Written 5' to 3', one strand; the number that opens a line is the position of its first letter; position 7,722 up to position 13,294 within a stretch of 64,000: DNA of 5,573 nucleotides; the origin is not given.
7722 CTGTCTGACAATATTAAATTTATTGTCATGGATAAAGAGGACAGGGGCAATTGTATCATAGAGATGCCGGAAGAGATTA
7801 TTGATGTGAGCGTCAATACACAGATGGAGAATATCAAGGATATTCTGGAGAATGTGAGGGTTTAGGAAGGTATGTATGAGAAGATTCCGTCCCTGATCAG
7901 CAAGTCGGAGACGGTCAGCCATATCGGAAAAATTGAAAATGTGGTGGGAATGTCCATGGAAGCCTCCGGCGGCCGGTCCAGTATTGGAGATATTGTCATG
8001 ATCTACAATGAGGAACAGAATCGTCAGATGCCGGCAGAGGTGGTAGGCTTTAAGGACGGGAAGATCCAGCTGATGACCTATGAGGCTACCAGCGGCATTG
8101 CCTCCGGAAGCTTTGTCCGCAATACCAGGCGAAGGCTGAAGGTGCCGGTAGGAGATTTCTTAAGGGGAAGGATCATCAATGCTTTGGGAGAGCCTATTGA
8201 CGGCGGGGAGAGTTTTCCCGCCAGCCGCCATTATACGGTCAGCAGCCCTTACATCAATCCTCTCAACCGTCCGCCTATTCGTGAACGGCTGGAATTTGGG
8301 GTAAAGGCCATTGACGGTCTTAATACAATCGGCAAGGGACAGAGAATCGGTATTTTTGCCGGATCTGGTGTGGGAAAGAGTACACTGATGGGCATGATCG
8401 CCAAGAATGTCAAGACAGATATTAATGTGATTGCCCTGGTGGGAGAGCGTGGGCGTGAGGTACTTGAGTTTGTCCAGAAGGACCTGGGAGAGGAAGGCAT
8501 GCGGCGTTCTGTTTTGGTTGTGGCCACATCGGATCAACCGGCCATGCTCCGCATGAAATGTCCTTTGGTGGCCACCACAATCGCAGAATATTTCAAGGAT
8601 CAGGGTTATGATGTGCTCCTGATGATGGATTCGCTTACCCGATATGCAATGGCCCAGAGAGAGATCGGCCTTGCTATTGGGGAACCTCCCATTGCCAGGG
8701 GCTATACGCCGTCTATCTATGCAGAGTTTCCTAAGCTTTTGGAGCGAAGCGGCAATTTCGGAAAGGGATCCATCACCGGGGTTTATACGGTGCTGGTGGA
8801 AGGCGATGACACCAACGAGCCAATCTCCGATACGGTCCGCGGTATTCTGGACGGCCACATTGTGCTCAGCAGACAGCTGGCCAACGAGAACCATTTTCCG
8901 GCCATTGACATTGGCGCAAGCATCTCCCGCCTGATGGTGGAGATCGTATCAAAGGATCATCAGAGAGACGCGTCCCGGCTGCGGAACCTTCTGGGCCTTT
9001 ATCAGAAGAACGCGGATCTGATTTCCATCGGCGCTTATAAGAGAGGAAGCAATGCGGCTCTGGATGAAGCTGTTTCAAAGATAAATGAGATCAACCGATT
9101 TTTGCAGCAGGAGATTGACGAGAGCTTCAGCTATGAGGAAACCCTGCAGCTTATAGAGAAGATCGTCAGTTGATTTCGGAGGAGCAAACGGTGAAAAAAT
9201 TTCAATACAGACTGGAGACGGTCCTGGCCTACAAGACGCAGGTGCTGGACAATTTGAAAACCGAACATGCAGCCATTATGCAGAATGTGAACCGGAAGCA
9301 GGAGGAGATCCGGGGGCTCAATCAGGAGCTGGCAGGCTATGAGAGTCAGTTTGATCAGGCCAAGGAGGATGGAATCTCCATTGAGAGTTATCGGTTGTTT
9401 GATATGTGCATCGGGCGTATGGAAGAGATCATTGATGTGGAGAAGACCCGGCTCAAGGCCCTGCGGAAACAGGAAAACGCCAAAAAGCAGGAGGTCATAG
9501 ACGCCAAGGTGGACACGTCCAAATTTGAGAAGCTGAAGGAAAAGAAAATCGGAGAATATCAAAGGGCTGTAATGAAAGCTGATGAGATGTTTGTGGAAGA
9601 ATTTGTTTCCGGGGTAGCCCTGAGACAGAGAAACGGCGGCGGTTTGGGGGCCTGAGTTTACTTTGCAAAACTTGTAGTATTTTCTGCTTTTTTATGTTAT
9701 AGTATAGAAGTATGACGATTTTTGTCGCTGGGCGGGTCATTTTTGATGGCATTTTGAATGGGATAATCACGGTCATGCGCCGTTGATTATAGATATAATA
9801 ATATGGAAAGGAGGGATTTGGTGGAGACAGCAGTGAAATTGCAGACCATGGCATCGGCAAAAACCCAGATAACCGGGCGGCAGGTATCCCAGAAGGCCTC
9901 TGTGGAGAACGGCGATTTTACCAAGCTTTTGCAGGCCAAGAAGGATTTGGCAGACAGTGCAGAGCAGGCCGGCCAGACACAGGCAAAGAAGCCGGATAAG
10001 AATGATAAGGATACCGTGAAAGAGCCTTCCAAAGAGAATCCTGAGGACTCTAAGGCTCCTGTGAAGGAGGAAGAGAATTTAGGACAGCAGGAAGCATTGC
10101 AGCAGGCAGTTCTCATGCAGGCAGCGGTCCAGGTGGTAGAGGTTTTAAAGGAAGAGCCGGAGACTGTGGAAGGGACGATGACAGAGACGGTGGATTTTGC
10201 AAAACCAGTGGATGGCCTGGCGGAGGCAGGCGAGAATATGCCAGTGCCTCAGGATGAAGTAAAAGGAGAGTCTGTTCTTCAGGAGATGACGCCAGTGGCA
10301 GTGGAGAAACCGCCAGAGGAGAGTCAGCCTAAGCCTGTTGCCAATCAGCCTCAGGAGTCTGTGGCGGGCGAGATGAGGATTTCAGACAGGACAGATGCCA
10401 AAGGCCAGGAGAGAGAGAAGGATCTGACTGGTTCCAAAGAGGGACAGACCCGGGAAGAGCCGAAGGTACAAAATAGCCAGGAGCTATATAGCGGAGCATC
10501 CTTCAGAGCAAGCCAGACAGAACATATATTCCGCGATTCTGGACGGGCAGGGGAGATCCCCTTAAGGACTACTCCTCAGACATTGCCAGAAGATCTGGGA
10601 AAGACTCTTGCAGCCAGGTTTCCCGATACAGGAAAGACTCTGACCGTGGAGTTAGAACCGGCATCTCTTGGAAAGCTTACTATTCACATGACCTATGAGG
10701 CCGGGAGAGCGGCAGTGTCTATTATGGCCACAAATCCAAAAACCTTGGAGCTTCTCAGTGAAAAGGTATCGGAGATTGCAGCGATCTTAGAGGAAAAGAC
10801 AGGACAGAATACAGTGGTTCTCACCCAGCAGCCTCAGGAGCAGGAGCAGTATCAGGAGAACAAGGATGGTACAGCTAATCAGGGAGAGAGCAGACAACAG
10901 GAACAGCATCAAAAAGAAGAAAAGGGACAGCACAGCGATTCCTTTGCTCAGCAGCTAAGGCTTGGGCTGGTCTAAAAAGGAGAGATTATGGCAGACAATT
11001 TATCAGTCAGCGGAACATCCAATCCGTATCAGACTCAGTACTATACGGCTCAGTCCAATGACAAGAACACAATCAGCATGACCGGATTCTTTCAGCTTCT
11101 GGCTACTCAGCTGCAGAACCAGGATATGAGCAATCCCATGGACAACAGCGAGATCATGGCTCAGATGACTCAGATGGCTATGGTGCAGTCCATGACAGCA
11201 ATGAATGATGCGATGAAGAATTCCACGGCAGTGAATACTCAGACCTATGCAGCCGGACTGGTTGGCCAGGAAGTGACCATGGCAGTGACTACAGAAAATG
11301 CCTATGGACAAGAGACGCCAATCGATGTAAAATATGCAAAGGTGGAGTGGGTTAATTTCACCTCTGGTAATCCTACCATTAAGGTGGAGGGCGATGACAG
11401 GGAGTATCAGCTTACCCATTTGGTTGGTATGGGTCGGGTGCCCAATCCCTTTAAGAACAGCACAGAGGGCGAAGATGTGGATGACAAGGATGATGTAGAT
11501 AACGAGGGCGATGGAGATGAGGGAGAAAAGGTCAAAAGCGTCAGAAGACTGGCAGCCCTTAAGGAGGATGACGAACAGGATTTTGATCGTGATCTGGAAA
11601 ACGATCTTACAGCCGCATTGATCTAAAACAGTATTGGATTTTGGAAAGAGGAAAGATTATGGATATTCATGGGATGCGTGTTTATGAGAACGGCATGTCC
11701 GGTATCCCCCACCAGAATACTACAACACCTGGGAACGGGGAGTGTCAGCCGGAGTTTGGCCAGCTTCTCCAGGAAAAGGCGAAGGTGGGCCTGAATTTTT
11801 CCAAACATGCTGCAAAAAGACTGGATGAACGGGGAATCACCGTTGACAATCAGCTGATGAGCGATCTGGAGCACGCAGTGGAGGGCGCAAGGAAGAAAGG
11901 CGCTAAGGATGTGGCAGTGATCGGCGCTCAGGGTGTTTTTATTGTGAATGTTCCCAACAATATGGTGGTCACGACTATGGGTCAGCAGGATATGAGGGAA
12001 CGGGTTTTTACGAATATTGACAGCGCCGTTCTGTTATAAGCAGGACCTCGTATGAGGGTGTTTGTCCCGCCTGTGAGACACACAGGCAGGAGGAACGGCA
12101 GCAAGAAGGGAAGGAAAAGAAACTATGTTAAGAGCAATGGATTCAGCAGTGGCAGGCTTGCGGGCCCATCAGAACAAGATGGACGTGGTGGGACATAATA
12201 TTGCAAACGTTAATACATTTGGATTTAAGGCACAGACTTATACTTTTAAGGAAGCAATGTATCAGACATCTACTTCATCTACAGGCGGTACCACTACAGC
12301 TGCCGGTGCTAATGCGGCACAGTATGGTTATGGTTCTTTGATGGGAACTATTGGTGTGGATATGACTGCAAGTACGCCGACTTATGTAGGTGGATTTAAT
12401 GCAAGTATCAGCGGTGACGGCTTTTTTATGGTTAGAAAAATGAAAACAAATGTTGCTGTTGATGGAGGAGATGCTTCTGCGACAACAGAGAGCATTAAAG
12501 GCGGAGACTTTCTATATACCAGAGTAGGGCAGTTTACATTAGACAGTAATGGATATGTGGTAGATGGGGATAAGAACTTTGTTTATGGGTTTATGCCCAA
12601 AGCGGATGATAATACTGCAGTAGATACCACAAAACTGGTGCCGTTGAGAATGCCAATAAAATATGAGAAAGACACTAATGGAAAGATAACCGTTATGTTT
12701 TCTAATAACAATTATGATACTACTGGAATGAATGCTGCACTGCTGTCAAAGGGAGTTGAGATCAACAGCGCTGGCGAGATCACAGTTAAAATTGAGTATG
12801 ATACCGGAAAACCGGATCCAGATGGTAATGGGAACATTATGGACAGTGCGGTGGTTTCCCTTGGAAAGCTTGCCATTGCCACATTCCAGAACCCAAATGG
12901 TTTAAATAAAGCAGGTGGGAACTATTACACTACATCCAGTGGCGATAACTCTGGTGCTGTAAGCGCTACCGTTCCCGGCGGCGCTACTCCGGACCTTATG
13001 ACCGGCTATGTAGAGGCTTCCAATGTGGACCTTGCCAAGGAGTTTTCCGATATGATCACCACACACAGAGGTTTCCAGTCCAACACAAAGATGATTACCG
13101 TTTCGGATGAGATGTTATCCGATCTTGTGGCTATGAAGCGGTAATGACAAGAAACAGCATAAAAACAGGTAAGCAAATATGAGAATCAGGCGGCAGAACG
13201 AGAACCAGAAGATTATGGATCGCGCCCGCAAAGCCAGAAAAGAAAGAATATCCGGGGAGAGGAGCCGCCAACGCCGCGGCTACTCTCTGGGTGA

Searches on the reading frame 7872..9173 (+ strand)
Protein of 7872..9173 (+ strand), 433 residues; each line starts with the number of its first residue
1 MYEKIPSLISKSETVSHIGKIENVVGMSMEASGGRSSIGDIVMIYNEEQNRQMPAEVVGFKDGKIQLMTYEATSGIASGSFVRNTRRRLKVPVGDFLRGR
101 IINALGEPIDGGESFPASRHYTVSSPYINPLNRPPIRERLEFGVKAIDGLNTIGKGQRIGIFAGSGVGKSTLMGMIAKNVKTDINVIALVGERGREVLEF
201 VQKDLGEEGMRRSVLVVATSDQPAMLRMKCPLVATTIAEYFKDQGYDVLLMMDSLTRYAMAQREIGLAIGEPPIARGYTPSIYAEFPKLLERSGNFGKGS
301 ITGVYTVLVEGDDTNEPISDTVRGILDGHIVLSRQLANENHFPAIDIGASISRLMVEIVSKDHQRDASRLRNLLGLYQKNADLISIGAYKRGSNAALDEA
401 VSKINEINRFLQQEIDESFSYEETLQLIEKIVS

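Call 41: search_protein_families(library=pfam, proteins=[window:7872-9173:+], max_evalue=0.001)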
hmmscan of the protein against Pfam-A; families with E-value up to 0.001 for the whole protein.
window:7872-9173:+ (433 aa): 4 families
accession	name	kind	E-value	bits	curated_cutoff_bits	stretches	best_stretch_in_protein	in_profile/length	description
PF00006.31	ATP-synt_ab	-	6.2e-92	307.5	29.5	1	143-352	1-213/213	ATP synthase alpha/beta family, nucleotide-binding domain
PF18269.6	T3SS_ATPase_C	-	5.8e-26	90.6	22.7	1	359-428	1-70/72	T3SS EscN ATPase C-terminal domain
PF02874.29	ATP-synt_ab_N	-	1.3e-05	26.1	20.9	1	23-85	3-68/69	ATP synthase alpha/beta family, beta-barrel domain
PF00005.33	ABC_tran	-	0.00044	21.3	25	0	152-191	7-46/137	ABC transporter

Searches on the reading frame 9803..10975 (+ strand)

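Call 41: search_protein_families(library=pfam, proteins=[window:9803-10975:+], max_evalue=0.001)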
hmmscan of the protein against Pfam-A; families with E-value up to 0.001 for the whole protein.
window:9803-10975:+ (390 aa): 1 family
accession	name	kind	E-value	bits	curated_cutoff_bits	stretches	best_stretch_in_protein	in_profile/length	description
PF02120.21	Flg_hook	-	3.4e-09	36.8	29.8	1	270-344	5-80/85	Flagellar hook-length control protein FliK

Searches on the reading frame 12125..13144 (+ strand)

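Call 41: search_protein_families(library=pfam, proteins=[window:12125-13144:+], max_evalue=0.001)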
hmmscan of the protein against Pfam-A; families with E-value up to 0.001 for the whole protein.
window:12125-13144:+ (339 aa): 3 families
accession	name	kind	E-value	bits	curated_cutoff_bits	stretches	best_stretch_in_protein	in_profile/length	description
PF06429.18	Flg_bbr_C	-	5.8e-16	58.2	23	1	293-335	2-44/46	Flagellar basal body rod FlgEFG protein C-terminal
PF00460.25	Flg_bb_rod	-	3.3e-07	30.6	20.7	1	5-35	1-31/31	Flagella basal body rod protein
PF22692.1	LlgE_F_G_D1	-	4.6e-07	30.3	27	1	126-177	14-44/64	Flagellar hook protein FlgE/F/G D1 domain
